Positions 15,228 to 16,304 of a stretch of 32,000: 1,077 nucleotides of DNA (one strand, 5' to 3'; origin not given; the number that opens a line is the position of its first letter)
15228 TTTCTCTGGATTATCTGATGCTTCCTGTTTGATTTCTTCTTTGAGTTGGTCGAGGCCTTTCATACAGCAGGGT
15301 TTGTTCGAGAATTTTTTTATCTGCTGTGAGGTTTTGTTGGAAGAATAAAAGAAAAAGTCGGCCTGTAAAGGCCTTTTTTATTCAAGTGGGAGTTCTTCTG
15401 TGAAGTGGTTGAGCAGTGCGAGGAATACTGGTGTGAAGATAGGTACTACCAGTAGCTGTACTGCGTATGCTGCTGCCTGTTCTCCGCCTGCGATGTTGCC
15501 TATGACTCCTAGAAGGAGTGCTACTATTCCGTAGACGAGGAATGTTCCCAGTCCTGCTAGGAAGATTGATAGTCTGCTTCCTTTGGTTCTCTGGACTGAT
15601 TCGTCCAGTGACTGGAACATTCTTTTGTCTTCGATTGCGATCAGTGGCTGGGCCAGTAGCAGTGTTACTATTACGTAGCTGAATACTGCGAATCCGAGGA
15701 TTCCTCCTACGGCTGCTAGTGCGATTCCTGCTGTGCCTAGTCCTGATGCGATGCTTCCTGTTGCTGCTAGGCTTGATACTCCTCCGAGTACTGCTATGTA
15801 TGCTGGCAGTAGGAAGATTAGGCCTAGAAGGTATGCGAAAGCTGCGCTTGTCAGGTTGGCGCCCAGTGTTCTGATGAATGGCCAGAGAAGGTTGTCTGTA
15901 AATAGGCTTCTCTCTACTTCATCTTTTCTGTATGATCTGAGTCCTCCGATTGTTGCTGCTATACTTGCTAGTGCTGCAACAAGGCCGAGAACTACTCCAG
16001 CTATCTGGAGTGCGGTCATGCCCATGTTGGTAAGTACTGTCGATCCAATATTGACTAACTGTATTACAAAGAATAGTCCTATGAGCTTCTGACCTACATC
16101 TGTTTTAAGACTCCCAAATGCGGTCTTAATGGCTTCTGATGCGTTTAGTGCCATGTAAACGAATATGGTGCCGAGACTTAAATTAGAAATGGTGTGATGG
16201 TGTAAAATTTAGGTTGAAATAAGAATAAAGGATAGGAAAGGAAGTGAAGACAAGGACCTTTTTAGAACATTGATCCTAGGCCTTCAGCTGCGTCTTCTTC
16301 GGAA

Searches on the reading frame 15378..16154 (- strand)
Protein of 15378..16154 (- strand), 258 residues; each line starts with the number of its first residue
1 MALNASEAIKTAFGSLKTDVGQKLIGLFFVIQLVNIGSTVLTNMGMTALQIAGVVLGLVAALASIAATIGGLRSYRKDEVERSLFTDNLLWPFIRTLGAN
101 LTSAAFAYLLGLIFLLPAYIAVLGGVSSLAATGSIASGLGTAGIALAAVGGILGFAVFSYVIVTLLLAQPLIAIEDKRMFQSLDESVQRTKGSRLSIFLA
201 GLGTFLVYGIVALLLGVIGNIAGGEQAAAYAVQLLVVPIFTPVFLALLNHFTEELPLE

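Call 90: search_protein_families(library=pfam, proteins=[window:15378-16154:-], max_evalue=0.01)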
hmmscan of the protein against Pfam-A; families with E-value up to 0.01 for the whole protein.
window:15378-16154:- (258 aa): 1 family
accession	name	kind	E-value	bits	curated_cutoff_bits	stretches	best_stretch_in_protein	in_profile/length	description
PF10110.14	GPDPase_memb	-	4.8e-06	26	29.6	1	147-220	164-237/321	Membrane domain of glycerophosphoryl diester phosphodiesterase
